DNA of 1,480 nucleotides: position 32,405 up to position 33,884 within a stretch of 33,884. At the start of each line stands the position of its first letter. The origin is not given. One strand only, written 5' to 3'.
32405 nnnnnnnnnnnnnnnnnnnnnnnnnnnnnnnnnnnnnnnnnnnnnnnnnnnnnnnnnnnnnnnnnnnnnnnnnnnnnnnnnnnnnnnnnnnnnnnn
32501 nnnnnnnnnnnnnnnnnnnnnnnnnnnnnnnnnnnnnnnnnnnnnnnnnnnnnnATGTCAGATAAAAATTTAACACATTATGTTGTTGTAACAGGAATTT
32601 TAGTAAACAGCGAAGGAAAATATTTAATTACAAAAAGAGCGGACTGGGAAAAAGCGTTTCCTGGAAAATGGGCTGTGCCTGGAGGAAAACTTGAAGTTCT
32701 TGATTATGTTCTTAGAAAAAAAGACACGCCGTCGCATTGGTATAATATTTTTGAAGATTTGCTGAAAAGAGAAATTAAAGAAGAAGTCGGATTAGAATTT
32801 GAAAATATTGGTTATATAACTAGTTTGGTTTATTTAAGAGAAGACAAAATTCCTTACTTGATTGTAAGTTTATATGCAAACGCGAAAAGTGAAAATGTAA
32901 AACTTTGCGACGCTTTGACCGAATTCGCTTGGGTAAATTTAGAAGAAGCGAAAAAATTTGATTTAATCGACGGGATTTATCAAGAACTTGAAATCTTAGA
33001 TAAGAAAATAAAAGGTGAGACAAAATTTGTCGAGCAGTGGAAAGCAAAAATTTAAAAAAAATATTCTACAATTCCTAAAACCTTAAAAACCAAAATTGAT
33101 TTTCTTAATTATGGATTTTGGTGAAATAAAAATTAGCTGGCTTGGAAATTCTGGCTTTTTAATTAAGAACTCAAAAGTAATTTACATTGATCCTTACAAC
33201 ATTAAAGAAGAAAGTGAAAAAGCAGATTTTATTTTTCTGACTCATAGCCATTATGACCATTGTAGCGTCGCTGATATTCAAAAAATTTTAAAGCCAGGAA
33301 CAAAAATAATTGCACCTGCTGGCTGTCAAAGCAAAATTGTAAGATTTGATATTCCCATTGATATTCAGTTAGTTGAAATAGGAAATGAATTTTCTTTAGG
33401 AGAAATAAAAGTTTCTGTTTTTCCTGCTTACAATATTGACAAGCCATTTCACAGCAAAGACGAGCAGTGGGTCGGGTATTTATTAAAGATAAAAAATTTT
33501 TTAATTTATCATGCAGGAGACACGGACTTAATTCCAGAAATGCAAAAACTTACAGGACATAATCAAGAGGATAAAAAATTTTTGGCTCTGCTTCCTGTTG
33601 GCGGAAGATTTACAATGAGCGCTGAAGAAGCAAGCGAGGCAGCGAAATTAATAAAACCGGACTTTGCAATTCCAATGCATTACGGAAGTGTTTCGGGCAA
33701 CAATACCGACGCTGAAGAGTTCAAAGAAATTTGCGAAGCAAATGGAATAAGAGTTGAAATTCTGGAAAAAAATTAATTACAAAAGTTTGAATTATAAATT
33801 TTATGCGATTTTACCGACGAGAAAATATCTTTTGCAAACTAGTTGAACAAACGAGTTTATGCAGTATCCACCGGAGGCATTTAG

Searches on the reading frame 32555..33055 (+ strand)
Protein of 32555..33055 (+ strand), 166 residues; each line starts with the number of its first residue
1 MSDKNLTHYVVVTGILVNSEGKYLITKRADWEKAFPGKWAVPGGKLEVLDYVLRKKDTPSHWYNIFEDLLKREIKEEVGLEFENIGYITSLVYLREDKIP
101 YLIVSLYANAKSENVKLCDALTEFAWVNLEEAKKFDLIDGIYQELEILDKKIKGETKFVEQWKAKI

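Call 67: search_protein_families(library=pfam, proteins=[window:32555-33055:+], max_evalue=0.01)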
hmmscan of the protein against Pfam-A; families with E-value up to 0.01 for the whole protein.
window:32555-33055:+ (166 aa): 2 families
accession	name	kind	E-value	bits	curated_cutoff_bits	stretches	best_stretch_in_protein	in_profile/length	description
PF00293.34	NUDIX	-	7.5e-12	45.8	21.1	1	10-135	4-121/134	NUDIX domain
PF14815.12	NUDIX_4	-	0.0071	16.6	35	0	13-136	2-102/113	NUDIX domain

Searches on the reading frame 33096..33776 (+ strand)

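Call 67: search_protein_families(library=pfam, proteins=[window:33096-33776:+], max_evalue=0.01)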
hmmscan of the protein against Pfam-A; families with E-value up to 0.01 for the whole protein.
window:33096-33776:+ (226 aa): 3 families
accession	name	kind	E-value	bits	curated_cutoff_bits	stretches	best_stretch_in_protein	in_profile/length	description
PF13483.12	Lactamase_B_3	-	2.9e-24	86.3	24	1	12-195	1-160/160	Beta-lactamase superfamily domain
PF12706.13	Lactamase_B_2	-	1e-20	74.6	27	1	33-196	21-200/200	Beta-lactamase superfamily domain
PF00753.33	Lactamase_B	-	0.0057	17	22.7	0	33-57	34-58/196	Metallo-beta-lactamase superfamily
